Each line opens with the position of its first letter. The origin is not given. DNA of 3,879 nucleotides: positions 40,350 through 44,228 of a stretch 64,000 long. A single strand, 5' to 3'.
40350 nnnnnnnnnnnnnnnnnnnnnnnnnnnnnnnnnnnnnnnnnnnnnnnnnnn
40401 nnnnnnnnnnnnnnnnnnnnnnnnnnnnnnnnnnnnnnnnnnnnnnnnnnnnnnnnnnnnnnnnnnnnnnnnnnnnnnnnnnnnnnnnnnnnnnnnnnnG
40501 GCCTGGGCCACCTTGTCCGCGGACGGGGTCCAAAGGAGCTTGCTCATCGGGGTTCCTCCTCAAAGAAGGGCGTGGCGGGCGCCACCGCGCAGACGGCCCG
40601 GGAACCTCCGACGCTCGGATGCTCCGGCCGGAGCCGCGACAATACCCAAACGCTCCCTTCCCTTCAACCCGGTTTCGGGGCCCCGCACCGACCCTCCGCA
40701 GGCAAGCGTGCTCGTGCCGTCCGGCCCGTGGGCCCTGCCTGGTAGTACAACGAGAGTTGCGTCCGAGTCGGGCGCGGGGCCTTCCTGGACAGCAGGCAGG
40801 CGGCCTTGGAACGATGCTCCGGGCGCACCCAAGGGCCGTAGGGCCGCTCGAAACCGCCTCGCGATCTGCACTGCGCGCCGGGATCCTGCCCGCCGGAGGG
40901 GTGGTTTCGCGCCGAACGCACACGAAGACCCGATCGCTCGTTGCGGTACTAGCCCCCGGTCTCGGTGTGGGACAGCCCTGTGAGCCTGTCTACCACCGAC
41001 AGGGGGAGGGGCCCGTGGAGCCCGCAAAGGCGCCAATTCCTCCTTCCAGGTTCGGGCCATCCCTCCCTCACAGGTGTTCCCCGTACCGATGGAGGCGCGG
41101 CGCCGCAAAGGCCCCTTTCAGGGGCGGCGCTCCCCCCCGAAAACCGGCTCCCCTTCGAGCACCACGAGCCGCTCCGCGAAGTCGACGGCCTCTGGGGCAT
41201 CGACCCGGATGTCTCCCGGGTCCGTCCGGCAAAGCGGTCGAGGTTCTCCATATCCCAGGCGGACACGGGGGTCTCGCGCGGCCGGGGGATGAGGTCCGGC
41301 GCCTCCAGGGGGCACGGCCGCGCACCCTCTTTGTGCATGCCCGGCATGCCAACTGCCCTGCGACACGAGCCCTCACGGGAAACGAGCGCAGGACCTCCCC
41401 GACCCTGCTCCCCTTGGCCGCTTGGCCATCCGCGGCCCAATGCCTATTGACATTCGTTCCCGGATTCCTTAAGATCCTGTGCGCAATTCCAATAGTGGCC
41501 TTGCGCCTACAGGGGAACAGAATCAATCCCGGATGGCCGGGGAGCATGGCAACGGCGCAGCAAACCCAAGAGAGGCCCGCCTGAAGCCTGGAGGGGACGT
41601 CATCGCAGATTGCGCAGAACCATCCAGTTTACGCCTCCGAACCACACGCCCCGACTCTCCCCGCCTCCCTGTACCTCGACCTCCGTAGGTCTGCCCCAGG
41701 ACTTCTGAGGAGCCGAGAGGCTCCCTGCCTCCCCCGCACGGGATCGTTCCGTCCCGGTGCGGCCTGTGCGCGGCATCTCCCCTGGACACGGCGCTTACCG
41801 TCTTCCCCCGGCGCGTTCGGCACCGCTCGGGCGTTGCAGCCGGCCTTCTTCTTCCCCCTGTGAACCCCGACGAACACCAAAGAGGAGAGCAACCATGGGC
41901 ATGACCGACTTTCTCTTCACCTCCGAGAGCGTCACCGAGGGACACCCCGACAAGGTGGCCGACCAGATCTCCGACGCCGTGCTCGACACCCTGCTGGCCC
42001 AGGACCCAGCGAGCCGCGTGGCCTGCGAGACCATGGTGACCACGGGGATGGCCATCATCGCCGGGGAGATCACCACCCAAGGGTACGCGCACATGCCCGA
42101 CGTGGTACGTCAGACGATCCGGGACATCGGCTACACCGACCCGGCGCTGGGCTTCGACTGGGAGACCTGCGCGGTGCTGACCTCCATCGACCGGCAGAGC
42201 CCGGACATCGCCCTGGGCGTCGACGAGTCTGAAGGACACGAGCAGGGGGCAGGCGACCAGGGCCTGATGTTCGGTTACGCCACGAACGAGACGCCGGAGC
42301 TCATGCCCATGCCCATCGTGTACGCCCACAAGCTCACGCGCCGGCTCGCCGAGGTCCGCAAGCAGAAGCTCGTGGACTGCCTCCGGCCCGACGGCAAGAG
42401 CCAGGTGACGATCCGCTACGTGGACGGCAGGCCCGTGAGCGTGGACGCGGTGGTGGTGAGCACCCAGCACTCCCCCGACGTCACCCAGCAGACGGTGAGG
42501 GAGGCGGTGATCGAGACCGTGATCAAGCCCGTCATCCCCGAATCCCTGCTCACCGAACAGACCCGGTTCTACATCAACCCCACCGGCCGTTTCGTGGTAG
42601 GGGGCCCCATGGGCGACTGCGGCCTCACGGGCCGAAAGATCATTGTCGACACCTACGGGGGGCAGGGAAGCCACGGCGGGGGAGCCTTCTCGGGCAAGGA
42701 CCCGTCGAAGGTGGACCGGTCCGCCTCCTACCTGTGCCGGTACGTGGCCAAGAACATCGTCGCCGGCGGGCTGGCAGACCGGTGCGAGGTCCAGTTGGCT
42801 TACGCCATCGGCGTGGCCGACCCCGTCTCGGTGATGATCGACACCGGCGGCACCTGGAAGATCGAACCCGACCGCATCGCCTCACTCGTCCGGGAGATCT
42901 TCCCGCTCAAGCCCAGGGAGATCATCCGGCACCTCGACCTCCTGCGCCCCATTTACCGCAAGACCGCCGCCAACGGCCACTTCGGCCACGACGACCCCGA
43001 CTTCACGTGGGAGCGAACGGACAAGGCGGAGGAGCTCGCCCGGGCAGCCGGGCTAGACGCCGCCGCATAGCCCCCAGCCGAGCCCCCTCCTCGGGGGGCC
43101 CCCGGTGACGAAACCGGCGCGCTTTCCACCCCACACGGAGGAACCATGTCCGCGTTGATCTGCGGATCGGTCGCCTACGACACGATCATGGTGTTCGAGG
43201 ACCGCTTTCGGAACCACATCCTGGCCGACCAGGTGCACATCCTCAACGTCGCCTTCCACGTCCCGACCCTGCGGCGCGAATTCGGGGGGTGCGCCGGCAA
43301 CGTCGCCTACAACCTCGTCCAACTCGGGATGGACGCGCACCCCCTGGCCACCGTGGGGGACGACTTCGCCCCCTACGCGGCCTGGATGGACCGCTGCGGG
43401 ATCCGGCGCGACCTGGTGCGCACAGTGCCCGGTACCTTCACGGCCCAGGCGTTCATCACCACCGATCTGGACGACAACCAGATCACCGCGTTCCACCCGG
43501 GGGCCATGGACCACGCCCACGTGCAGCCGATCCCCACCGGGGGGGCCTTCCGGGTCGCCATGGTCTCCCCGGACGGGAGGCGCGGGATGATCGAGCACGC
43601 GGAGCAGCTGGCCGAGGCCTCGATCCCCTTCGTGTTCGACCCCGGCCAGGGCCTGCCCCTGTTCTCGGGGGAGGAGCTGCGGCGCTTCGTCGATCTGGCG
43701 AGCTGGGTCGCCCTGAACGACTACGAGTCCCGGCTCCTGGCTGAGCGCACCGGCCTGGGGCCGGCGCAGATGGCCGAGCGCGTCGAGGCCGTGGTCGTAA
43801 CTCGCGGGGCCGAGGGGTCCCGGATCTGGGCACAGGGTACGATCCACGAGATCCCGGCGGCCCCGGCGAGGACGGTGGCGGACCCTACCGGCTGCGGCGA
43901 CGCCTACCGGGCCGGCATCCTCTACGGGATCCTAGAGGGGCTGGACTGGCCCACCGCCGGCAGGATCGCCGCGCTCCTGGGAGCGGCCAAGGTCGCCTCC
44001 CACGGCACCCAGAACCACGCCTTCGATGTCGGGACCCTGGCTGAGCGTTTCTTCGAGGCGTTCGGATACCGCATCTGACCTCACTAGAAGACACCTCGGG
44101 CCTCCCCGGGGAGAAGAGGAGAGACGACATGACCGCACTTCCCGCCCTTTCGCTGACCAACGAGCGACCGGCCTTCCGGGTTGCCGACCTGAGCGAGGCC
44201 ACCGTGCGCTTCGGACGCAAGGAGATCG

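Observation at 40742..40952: Structured ~210-nt element, copy A, in a 1.35-kb gene-free stretch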

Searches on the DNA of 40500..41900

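Call 5: search_rna_families(source=window, start=40500, end=41900, threshold=evalue, max_evalue=10, show_alignments=3)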
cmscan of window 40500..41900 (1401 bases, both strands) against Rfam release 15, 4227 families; matches with E-value up to 10: 5.
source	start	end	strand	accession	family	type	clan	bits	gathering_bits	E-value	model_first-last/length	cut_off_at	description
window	41003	41070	+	RF03397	mir-1234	Gene; miRNA;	-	18.3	70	6.8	1-57/57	no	mir-1234 microRNA precursor family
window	40638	40699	-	RF02151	MIMT1_1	Gene; lncRNA;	-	15.9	45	3.8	1-88/88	no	MER1 repeat containing imprinted transcript 1 conserved region 1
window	41326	41349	-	RF02946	cow-rumen-1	Gene; sRNA;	-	13.5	53.4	9.9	1-61/61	no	cow-rumen-1 RNA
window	41196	41271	-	RF02784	SorX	Gene; sRNA;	-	12.6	46.6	10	1-73/73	no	Singlet oxygen resistance RNA X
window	41416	41437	-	RF01833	astro_FSE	Cis-reg; frameshift_element;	-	12.3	70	5.4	2-23/55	no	ribosomal frameshift site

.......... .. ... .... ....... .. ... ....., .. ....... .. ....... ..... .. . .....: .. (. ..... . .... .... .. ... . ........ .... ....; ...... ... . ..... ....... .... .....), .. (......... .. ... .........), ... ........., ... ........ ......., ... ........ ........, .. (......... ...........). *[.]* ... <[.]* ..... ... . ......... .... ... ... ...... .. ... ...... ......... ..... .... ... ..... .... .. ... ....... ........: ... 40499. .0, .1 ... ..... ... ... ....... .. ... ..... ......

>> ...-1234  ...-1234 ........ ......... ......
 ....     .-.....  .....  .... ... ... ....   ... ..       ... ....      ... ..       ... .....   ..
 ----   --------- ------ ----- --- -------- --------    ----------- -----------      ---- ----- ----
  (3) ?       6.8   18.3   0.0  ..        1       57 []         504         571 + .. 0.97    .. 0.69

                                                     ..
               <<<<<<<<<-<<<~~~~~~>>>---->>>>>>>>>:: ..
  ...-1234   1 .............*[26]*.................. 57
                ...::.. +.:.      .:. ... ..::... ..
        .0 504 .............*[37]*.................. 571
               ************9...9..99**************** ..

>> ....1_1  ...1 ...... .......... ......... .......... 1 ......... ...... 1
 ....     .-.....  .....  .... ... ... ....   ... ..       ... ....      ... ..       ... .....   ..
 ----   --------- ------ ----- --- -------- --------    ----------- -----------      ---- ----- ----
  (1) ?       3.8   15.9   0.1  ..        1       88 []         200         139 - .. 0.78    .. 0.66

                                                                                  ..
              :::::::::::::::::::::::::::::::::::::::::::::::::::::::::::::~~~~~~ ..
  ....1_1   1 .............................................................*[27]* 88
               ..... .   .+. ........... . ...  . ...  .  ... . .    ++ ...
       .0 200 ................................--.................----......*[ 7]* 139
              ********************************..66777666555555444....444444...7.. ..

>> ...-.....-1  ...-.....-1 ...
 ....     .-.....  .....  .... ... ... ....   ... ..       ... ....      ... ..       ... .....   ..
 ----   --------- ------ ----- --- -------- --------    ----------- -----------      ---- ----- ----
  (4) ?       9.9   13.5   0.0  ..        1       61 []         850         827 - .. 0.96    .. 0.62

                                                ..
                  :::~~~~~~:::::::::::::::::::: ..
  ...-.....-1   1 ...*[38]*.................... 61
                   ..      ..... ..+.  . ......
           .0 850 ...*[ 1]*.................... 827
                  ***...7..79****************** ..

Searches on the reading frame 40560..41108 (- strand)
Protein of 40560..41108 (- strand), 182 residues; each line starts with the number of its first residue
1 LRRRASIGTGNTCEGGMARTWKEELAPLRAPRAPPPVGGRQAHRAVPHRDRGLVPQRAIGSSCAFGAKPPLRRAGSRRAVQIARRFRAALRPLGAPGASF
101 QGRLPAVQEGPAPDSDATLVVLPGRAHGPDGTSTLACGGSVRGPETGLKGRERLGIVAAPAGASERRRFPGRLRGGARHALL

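Call 45: search_protein_families(library=pfam, proteins=[window:40560-41108:-], max_evalue=1)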
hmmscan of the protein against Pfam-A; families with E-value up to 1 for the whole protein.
window:40560-41108:- (182 aa): 0 families

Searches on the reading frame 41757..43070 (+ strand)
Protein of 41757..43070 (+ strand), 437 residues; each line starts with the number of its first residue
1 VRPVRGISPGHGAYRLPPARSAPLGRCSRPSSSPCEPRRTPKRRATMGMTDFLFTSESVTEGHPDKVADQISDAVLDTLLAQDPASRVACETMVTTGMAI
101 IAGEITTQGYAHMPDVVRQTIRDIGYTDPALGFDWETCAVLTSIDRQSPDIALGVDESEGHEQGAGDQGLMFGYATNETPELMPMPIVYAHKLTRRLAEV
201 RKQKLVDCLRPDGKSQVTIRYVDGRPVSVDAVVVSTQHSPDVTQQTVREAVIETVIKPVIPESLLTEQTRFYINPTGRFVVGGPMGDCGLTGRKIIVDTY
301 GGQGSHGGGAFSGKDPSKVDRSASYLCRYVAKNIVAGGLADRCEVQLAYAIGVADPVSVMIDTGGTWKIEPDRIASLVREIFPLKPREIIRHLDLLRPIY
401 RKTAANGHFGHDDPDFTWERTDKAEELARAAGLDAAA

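Call 21: search_protein_families(library=pfam, proteins=[window:41757-43070:+], max_evalue=0.001)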
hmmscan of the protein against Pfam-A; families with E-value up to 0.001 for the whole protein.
window:41757-43070:+ (437 aa): 3 families
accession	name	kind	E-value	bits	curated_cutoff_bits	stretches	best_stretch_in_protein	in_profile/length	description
PF02773.21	S-AdoMet_synt_C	-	9.2e-65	217.2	25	1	281-420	1-138/138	S-adenosylmethionine synthetase, C-terminal domain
PF02772.21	S-AdoMet_synt_M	-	3.5e-51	172.8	29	1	162-279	1-120/120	S-adenosylmethionine synthetase, central domain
PF00438.25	S-AdoMet_synt_N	-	1.9e-44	150.7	33.1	1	52-149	2-99/99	S-adenosylmethionine synthetase, N-terminal domain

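Call 29: find_homologous_proteins(query=window:41757-43070:+, max_evalue=1e-50)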
Query window:41757-43070:+ (437 aa): 8000 proteins with E <= 1e-50 among 8000 candidates; the best 120 are listed.
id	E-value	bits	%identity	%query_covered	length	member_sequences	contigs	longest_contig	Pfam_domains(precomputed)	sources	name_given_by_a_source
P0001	1.0e-239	814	91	89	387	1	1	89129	PF00438.26,PF02772.22,PF02773.22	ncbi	ncbi:MAG: methionine adenosyltransferase [Deferrisomatales bacterium]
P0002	5.8e-239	811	91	88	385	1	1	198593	PF00438.26,PF02772.22,PF02773.22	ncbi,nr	ncbi:MAG: methionine adenosyltransferase [Deferrisomatales bacterium]|nr:methionine adenosyltransfer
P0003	5.8e-238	808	90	89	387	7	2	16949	PF00438.26,PF02772.22,PF02773.22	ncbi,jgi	ncbi:MAG: methionine adenosyltransferase [Thermodesulfobacteriota bacterium]|jgi:S-adenosylmethionin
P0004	2.1e-236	803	89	89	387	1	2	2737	PF00438.26,PF02772.22,PF02773.22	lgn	-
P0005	1.4e-235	800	89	89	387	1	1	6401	PF00438.26,PF02772.22,PF02773.22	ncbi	-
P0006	4.7e-235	798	89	89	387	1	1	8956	PF00438.26,PF02772.22,PF02773.22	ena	-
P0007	9.2e-235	797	88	89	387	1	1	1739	PF00438.26,PF02772.22,PF02773.22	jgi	-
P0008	4.9e-234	795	88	89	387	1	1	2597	PF00438.26,PF02772.22,PF02773.22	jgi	jgi:S-adenosylmethionine synthetase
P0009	7.0e-234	794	88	89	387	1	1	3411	PF00438.26,PF02772.22,PF02773.22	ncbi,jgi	-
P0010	7.9e-234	794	89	89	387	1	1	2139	PF00438.26,PF02772.22,PF02773.22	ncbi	-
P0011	8.7e-234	794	89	89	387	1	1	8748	PF00438.26,PF02772.22,PF02773.22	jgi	jgi:S-adenosylmethionine synthetase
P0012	1.8e-233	793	89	89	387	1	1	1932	PF00438.26,PF02772.22,PF02773.22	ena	-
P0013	1.8e-233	793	89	89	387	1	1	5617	PF00438.26,PF02772.22,PF02773.22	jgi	-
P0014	4.1e-233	792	89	89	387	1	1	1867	PF00438.26,PF02772.22,PF02773.22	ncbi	-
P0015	2.6e-232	789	88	89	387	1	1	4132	PF00438.26,PF02772.22,PF02773.22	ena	-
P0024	1.0e-223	761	83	89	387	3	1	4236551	PF00438.26,PF02772.22,PF02773.22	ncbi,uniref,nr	ncbi:methionine adenosyltransferase [Deferrisoma camini]|uniref:methionine adenosyltransferase n=1 T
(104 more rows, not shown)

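Call 30: find_encoding_contigs(protein=P0001, flank=10000, max_places=3)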
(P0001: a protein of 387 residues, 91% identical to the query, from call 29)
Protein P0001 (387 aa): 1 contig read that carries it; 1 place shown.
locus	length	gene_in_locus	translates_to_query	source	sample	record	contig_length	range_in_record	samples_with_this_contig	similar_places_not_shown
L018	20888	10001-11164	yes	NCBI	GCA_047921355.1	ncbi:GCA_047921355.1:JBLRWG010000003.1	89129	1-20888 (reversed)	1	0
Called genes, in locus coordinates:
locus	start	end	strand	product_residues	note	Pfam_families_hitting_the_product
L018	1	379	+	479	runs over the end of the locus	PF00364:Biotin_lipoyl, PF25997:BSH_YhbJ (weak), PF02817:E3_binding, PF00198:2-oxoacid_dh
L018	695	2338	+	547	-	PF00989:PAS, PF08448:PAS_4, PF13188:PAS_8, PF13426:PAS_9, PF07730:HisKA_3, PF13581:HATPase_c_2 (weak), PF02518:HATPase_c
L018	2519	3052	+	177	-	PF02482:Ribosomal_S30AE, PF16321:Ribosom_S30AE_C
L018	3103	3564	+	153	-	PF00359:PTS_EIIA_2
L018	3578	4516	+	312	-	PF02603:Hpr_kinase_N, PF07475:Hpr_kinase_C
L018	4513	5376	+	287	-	PF03668:RapZ-like_N, PF22740:PapZ_C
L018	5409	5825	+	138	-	PF03610:EIIA-man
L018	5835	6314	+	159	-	PF03830:PTSIIB_sorb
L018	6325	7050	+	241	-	PF03609:EII-Sor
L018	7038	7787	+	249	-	PF03613:EIID-AGA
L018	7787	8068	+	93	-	PF00381:PTS-HPr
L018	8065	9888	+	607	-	PF05524:PEP-utilisers_N, PF00391:PEP-utilizers, PF02896:PEP-utilizers_C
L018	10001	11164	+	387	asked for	PF00438:S-AdoMet_synt_N, PF02772:S-AdoMet_synt_M, PF02773:S-AdoMet_synt_C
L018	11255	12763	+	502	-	PF05221:AdoHcyase, PF00670:AdoHcyase_NAD, PF02826:2-Hacid_dh_C (weak)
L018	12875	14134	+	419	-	PF00180:Iso_dh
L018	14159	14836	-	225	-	PF02517:Rce1-like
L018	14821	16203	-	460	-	PF13646:HEAT_2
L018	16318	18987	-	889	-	PF02629:CoA_binding, PF13380:CoA_binding_2, PF13607:Succ_CoA_lig, PF19045:Ligase_CoA_2, PF13549:ATP-grasp_5, PF13302:Acetyltransf_3, PF00583:Acetyltransf_1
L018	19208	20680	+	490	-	PF08323:Glyco_transf_5, PF13439:Glyco_transf_4 (faint), PF00534:Glycos_transf_1, PF13692:Glyco_trans_1_4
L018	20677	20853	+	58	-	-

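Call 31: find_encoding_contigs(protein=P0002, flank=10000, max_places=3)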
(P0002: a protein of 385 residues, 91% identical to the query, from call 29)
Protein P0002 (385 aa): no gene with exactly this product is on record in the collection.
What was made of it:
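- Tried and rejected: One close metK relative was also not on record (call 31).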

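Call 32: find_encoding_contigs(protein=P0024, flank=10000, max_places=3)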
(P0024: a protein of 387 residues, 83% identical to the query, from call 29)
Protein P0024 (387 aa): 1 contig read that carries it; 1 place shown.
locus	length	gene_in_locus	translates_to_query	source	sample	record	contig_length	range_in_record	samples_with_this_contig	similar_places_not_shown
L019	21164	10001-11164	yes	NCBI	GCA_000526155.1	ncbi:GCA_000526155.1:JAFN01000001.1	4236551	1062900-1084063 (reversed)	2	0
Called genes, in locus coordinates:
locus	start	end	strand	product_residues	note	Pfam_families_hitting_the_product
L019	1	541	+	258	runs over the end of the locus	PF00005:ABC_tran, PF13304:AAA_21 (faint), PF12399:BCA_ABC_TP_C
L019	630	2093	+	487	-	PF00309:Sigma54_AID, PF04963:Sigma54_CBD, PF13545:HTH_Crp_2 (faint), PF04552:Sigma54_DBD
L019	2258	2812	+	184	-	PF02482:Ribosomal_S30AE, PF16321:Ribosom_S30AE_C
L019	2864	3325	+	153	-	PF00359:PTS_EIIA_2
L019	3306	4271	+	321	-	PF02603:Hpr_kinase_N, PF07475:Hpr_kinase_C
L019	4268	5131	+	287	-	PF03668:RapZ-like_N, PF22740:PapZ_C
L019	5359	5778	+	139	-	PF03610:EIIA-man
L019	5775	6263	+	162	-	PF03830:PTSIIB_sorb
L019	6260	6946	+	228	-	PF03609:EII-Sor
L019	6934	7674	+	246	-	PF03613:EIID-AGA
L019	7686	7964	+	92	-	PF00381:PTS-HPr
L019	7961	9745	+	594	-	PF05524:PEP-utilisers_N, PF00391:PEP-utilizers, PF02896:PEP-utilizers_C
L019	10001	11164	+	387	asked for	PF00438:S-AdoMet_synt_N, PF02772:S-AdoMet_synt_M, PF02773:S-AdoMet_synt_C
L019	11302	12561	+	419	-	PF05221:AdoHcyase, PF02826:2-Hacid_dh_C (weak), PF00670:AdoHcyase_NAD, PF07991:KARI_N (weak)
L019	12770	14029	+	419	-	PF00180:Iso_dh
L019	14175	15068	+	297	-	PF02567:PhzC-PhzF, PF05544:Pro_racemase (weak)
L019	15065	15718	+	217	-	PF02129:Peptidase_S15, PF00561:Abhydrolase_1, PF12697:Abhydrolase_6 (weak), PF20408:Abhydrolase_11, PF12146:Hydrolase_4, PF00326:Peptidase_S9 (weak), PF01738:DLH, PF12740:PETase (weak)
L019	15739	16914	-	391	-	PF02771:Acyl-CoA_dh_N, PF02770:Acyl-CoA_dh_M, PF00441:Acyl-CoA_dh_1, PF08028:Acyl-CoA_dh_2, PF22924:ACOX_C_alpha1 (weak)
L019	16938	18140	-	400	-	PF00155:Aminotran_1_2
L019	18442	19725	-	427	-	PF01808:AICARFT_IMPCHas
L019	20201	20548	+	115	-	PF01155:HypA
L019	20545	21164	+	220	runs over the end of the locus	PF02492:cobW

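Call 57: find_encoding_contigs(protein=P0003, flank=10000, max_places=4)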
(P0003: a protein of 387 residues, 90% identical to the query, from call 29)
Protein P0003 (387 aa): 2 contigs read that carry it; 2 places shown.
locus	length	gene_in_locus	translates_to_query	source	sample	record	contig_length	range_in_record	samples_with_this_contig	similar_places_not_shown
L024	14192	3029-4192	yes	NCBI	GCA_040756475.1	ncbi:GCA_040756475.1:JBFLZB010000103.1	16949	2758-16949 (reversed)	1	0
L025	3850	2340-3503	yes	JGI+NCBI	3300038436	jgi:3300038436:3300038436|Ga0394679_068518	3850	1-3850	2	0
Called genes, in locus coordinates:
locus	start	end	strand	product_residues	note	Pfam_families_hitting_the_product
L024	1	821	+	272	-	PF03613:EIID-AGA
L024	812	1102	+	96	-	PF00381:PTS-HPr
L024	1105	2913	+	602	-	PF05524:PEP-utilisers_N, PF00391:PEP-utilizers, PF02896:PEP-utilizers_C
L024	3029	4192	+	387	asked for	PF00438:S-AdoMet_synt_N, PF02772:S-AdoMet_synt_M, PF02773:S-AdoMet_synt_C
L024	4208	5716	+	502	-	PF05221:AdoHcyase, PF00670:AdoHcyase_NAD, PF02826:2-Hacid_dh_C (weak)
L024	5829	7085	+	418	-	PF00180:Iso_dh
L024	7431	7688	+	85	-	-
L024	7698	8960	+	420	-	PF00578:AhpC-TSA, PF08534:Redoxin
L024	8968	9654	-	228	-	PF02517:Rce1-like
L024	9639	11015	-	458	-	PF13646:HEAT_2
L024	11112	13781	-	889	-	PF02629:CoA_binding, PF13380:CoA_binding_2, PF13607:Succ_CoA_lig, PF19045:Ligase_CoA_2, PF13549:ATP-grasp_5, PF13302:Acetyltransf_3, PF00583:Acetyltransf_1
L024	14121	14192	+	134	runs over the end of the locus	PF07238:PilZ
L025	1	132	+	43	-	?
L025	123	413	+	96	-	PF00381:PTS-HPr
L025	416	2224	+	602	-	PF05524:PEP-utilisers_N, PF00391:PEP-utilizers, PF02896:PEP-utilizers_C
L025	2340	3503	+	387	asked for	PF00438:S-AdoMet_synt_N, PF02772:S-AdoMet_synt_M, PF02773:S-AdoMet_synt_C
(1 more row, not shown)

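Call 58: find_encoding_contigs(protein=P0004, flank=10000, max_places=4)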
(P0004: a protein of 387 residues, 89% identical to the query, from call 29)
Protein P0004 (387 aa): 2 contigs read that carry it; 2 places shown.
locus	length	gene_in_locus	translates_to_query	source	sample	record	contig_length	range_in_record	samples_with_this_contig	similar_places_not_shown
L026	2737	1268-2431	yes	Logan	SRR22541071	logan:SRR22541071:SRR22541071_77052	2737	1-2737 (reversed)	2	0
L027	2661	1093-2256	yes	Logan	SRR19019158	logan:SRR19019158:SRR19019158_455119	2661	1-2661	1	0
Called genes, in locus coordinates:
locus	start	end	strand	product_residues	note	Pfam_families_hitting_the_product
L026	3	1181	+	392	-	?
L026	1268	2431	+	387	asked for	PF00438:S-AdoMet_synt_N, PF02772:S-AdoMet_synt_M, PF02773:S-AdoMet_synt_C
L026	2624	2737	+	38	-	?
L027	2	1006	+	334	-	?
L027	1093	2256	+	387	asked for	PF00438:S-AdoMet_synt_N, PF02772:S-AdoMet_synt_M, PF02773:S-AdoMet_synt_C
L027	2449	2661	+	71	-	?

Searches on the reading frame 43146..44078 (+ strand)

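Call 21: search_protein_families(library=pfam, proteins=[window:43146-44078:+], max_evalue=0.001)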
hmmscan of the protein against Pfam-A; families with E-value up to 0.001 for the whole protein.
window:43146-44078:+ (310 aa): 1 family
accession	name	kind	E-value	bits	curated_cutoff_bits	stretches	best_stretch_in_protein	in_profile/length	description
PF00294.29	PfkB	-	7.1e-38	131.1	25.8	1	35-290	25-297/302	pfkB family carbohydrate kinase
